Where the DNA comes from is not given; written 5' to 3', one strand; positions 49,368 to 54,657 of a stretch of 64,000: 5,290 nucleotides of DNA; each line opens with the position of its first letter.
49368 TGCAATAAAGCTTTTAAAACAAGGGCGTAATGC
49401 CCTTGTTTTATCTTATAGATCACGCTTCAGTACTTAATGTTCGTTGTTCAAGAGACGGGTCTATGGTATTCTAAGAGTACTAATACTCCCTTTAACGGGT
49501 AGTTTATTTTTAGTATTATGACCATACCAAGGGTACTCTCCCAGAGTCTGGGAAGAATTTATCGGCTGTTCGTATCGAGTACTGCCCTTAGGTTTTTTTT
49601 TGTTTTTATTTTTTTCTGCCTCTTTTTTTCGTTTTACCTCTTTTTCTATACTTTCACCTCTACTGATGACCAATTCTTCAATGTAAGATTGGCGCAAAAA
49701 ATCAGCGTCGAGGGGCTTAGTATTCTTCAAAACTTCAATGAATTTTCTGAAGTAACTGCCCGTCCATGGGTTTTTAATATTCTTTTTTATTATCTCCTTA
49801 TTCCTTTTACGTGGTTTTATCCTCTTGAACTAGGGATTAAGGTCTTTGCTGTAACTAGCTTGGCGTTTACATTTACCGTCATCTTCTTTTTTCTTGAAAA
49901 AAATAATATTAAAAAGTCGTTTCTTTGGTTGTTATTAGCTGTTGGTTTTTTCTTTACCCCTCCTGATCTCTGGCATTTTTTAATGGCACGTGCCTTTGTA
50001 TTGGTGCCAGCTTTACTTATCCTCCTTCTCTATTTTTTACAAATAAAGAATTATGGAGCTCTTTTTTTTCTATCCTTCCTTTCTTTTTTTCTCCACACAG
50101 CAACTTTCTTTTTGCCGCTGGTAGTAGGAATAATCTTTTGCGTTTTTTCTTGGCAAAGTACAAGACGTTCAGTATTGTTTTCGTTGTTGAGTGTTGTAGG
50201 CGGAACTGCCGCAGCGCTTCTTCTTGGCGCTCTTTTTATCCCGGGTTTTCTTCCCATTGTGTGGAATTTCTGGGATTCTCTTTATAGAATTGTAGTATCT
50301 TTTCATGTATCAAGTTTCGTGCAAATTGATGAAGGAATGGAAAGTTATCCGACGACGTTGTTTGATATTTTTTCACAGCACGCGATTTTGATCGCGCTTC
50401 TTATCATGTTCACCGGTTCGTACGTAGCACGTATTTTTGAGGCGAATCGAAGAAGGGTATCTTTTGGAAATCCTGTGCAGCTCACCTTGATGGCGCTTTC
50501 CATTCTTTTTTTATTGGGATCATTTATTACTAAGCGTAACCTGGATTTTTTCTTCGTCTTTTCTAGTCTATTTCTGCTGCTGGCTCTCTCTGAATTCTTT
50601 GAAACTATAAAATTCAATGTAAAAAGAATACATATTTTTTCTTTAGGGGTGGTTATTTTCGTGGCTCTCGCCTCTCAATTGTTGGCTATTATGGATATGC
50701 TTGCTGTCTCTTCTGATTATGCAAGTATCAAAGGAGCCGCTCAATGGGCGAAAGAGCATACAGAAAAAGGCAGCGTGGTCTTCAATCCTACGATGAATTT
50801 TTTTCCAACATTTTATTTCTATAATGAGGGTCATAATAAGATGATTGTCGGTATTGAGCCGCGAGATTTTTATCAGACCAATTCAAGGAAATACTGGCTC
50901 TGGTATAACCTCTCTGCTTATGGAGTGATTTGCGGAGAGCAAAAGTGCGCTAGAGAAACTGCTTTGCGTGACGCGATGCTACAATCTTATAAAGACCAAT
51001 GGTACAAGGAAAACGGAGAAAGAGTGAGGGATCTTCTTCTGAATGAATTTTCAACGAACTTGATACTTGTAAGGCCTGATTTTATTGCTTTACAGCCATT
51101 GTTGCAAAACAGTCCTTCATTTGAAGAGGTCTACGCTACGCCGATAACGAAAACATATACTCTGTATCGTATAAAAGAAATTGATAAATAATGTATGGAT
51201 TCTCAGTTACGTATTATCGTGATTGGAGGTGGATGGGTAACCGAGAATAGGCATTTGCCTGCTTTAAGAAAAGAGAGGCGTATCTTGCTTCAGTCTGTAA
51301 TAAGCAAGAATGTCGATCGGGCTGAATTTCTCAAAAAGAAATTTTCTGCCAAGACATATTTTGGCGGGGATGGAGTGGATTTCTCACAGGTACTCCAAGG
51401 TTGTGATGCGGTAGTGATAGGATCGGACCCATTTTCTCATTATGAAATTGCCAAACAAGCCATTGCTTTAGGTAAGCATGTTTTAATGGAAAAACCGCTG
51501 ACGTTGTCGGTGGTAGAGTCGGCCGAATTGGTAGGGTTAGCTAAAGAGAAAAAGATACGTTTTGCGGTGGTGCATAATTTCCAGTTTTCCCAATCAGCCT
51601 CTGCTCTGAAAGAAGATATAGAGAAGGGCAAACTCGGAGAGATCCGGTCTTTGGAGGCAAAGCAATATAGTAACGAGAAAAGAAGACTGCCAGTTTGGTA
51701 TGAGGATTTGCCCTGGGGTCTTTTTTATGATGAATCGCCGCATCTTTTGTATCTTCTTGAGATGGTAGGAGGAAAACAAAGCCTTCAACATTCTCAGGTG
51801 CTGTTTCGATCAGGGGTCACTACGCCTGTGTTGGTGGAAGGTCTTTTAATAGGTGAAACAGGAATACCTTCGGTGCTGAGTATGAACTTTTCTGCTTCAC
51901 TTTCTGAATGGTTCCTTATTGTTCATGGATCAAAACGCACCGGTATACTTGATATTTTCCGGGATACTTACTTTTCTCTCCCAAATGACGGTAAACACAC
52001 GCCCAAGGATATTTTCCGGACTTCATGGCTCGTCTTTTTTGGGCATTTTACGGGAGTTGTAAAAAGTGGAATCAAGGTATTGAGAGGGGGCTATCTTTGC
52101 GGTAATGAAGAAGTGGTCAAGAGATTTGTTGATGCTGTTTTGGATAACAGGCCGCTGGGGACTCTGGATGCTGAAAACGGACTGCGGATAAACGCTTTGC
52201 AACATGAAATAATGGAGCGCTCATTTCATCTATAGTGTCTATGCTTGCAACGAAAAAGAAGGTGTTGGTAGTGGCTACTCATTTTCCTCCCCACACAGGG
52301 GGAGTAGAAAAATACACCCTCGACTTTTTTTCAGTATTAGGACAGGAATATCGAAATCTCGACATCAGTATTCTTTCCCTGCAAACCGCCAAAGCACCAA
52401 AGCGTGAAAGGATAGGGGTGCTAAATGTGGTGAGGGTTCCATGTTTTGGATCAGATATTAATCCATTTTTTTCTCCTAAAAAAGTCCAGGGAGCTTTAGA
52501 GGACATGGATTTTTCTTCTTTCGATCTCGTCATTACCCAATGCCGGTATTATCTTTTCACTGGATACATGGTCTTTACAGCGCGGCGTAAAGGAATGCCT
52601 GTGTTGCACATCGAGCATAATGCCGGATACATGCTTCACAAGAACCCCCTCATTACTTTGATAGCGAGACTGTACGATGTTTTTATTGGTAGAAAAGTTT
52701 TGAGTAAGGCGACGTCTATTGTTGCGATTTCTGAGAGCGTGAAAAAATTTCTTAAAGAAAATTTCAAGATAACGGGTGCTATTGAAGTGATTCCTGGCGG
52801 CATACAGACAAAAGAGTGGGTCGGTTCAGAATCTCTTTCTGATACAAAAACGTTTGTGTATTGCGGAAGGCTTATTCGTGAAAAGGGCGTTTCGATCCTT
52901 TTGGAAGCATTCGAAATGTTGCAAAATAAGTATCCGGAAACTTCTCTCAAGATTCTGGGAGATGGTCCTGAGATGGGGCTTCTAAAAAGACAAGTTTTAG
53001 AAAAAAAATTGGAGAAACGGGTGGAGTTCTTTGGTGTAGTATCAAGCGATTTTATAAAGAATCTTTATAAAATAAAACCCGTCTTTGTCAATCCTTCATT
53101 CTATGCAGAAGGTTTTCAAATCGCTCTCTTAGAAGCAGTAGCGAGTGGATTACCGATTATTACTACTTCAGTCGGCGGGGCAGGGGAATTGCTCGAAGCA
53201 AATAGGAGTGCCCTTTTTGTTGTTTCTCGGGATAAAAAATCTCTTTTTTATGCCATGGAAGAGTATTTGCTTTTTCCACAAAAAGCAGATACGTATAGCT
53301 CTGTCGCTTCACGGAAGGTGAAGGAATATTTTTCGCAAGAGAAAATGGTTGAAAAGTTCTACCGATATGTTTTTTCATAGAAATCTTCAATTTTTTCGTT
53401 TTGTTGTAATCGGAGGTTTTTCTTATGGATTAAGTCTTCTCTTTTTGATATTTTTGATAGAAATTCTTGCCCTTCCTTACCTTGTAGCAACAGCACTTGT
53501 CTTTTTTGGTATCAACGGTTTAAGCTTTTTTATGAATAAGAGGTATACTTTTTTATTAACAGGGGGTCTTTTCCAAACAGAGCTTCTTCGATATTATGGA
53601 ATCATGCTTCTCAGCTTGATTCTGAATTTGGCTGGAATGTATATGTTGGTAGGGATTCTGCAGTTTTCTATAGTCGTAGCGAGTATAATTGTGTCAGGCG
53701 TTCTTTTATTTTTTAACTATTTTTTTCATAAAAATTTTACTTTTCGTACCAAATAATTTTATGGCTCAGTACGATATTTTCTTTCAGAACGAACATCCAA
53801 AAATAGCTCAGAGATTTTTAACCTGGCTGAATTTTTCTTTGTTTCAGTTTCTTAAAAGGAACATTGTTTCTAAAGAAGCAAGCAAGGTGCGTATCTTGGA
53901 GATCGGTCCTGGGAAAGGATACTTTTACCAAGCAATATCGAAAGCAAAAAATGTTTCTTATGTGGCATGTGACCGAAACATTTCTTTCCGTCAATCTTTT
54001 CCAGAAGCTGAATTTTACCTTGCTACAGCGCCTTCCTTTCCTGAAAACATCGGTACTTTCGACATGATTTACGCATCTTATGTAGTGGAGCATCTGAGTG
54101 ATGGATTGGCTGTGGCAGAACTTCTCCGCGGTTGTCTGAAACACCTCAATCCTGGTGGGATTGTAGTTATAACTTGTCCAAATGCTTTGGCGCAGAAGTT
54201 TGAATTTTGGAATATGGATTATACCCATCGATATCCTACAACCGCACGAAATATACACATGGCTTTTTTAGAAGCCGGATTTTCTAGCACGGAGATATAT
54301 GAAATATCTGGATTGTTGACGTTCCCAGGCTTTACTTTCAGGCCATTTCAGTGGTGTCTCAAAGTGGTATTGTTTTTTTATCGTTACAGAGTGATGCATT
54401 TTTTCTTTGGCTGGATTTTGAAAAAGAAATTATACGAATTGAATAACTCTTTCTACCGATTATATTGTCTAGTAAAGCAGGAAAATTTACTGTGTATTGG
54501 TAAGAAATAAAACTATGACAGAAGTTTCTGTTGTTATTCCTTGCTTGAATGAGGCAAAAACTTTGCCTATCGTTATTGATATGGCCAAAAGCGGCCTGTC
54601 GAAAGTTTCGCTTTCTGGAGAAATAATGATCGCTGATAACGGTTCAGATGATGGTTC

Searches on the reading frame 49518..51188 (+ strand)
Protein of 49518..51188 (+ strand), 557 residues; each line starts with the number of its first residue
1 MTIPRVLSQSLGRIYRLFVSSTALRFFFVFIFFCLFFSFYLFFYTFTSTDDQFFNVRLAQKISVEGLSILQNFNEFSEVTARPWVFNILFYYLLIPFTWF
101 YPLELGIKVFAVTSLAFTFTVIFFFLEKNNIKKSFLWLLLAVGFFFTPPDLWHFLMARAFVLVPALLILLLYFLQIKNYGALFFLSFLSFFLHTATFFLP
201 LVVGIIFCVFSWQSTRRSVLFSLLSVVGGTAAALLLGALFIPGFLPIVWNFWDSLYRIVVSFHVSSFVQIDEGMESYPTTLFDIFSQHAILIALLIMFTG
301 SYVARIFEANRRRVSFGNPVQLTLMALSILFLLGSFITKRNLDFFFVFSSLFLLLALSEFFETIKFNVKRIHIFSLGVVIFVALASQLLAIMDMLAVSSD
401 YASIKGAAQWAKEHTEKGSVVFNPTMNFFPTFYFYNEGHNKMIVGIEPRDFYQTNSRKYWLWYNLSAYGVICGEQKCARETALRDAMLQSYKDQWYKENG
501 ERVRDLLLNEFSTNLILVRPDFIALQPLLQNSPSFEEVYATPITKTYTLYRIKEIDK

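Call 6: search_protein_families(library=pfam, proteins=[window:49518-51188:+], max_evalue=0.001)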
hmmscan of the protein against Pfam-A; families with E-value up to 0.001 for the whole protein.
window:49518-51188:+ (557 aa): 0 families

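Call 44: search_protein_families(library=pfam, proteins=[window:49518-51188:+], max_evalue=1)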
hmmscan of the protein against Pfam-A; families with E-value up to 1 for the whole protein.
window:49518-51188:+ (557 aa): 0 families

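Call 67: search_protein_families(library=ncbifam, proteins=[window:49518-51188:+], max_evalue=0.01)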
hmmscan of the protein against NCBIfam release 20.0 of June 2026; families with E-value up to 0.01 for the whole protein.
window:49518-51188:+ (557 aa): 0 families
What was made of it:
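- Tried and rejected: NCBIfam: no family model for the protein, the partner or the 557-aa membrane protein (call 67).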

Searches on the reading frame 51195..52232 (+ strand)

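Call 6: search_protein_families(library=pfam, proteins=[window:51195-52232:+], max_evalue=0.001)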
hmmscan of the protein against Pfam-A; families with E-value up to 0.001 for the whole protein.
window:51195-52232:+ (346 aa): 2 families
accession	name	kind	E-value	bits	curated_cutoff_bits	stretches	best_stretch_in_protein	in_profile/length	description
PF01408.29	GFO_IDH_MocA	-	1.6e-21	77.6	24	1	5-126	1-119/120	Oxidoreductase family, NAD-binding Rossmann fold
PF22725.1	GFO_IDH_MocA_C3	-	7.1e-05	23.2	27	1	137-247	3-120/124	GFO/IDH/MocA C-terminal domain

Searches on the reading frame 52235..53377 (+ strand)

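Call 6: search_protein_families(library=pfam, proteins=[window:52235-53377:+], max_evalue=0.001)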
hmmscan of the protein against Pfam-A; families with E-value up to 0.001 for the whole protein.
window:52235-53377:+ (381 aa): 6 families
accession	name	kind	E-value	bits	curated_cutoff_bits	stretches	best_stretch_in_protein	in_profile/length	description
PF00534.26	Glycos_transf_1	-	2.4e-31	109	26.4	1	202-352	13-163/172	Glycosyl transferases group 1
PF13692.12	Glyco_trans_1_4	-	1.4e-28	100.3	27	1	205-344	2-139/142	Glycosyl transferases group 1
PF13439.12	Glyco_transf_4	-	2.1e-14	54.3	28.5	1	22-193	2-169/170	Glycosyltransferase Family 4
PF20706.3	GT4-conflict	-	6.5e-08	32.4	26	1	152-325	140-325/385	Family 4 Glycosyltransferase in conflict systems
PF13579.12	Glyco_trans_4_4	-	2.5e-07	31.6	29.7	1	22-187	1-156/158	Glycosyl transferase 4-like domain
PF13524.12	Glyco_trans_1_2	-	0.00086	19.7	25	0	291-373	60-140/144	Glycosyl transferase-like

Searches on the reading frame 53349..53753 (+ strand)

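Call 6: search_protein_families(library=pfam, proteins=[window:53349-53753:+], max_evalue=0.001)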
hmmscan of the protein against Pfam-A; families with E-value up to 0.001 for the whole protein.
window:53349-53753:+ (135 aa): 1 family
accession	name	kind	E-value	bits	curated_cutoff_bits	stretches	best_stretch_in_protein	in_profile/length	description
PF04138.20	GtrA_DPMS_TM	-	7.7e-12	45.9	26.1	1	17-132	1-117/117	GtrA/DPMS, transmembrane domain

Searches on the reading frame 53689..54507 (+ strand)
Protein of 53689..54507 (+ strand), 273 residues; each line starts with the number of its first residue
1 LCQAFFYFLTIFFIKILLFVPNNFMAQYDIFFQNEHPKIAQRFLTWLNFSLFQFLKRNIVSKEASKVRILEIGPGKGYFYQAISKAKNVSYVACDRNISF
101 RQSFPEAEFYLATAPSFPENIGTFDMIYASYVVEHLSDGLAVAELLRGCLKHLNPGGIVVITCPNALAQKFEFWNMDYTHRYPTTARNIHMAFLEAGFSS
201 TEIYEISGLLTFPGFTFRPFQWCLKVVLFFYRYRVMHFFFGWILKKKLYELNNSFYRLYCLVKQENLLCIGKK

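Call 6: search_protein_families(library=pfam, proteins=[window:53689-54507:+], max_evalue=0.001)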
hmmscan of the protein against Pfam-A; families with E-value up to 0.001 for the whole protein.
window:53689-54507:+ (273 aa): 5 families
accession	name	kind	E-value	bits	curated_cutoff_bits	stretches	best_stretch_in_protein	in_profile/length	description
PF13489.12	Methyltransf_23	-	6e-16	59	27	1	62-199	19-160/164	Methyltransferase domain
PF08242.18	Methyltransf_12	-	4.8e-09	37.3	30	1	70-159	1-98/98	Methyltransferase domain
PF08241.18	Methyltransf_11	-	6.2e-07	30.4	21.2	1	70-161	1-95/95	Methyltransferase domain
PF13649.12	Methyltransf_25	-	7.3e-07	30.2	27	1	69-157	1-97/97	Methyltransferase domain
PF05891.18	Methyltransf_PK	-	0.00041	20.4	27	1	108-177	107-175/218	AdoMet dependent proline di-methyltransferase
